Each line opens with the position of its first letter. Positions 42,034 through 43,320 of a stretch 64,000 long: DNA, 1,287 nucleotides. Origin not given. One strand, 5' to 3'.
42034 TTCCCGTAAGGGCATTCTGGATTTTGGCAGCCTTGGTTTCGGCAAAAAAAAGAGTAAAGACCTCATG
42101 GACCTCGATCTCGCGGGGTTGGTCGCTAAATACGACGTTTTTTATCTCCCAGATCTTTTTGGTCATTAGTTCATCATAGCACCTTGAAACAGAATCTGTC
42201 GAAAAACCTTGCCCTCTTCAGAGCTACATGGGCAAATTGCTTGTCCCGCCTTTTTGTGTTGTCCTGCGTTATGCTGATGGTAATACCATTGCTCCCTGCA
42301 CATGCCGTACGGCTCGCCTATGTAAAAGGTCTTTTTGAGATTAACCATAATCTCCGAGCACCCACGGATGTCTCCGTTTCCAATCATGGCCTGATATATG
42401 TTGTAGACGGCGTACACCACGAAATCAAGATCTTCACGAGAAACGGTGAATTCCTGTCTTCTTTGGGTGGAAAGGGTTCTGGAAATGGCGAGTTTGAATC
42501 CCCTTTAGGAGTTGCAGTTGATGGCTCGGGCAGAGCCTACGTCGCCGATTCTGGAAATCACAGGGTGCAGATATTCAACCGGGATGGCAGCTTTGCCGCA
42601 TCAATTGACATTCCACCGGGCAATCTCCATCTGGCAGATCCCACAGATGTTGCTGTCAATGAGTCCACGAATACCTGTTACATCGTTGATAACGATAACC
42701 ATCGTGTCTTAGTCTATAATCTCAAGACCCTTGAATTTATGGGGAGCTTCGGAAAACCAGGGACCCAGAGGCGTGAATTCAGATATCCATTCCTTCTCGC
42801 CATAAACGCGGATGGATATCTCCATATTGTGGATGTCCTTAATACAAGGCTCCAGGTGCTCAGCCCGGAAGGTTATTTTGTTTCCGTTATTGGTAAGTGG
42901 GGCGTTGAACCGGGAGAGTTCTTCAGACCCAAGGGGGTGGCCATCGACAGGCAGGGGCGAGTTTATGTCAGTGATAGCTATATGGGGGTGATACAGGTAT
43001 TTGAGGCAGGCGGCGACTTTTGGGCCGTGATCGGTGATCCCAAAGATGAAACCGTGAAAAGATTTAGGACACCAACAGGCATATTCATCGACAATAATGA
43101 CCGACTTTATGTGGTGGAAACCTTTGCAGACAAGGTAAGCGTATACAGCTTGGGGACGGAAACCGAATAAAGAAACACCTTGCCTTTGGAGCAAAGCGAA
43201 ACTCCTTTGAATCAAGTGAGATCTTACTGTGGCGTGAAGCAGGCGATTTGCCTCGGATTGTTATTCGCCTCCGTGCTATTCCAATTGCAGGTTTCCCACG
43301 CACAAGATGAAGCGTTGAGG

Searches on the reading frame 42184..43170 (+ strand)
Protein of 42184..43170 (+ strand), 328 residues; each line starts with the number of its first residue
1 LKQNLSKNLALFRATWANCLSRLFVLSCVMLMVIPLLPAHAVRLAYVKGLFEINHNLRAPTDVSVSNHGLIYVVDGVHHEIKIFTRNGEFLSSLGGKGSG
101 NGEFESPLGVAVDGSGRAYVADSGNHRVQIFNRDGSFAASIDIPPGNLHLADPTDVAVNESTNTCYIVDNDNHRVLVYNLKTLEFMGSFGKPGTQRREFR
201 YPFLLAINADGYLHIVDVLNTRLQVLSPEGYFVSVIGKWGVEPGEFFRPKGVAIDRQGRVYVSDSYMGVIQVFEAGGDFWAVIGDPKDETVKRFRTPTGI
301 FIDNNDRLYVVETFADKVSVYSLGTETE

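Call 7: search_protein_families(library=pfam, proteins=[window:42184-43170:+], max_evalue=0.01)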
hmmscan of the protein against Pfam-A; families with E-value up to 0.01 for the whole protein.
window:42184-43170:+ (328 aa): 9 families
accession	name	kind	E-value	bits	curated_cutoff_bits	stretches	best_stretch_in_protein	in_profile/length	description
PF01436.27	NHL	-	4.4e-31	105.8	20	4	104-131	1-28/28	NHL repeat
PF17170.10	DUF5128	-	3.5e-25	89.3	22.9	4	210-279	53-124/321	6-bladed beta-propeller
PF25021.1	TEN_NHL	-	2.1e-11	43.9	27.1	0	246-284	141-177/357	Teneurin NHL domain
PF08450.18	SGL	-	2.5e-07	31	26.3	0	105-144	184-223/246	SMP-30/Gluconolactonase/LRE-like region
PF06739.17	SBBP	-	3e-06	27.5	20.5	0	249-262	15-28/38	Beta-propeller repeat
PF15869.11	TolB_like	-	4.8e-05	23.3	29.2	0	148-206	16-73/296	TolB-like 6-blade propeller-like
PF01731.26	Arylesterase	-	0.00026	21.6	21.3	0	289-321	48-81/86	Arylesterase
PF13449.12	Phytase-like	-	0.004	17.5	27.6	0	109-149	72-112/284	Esterase-like activity of phytase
PF02393.21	US22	-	0.0044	17.5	35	0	228-267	59-99/124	US22 like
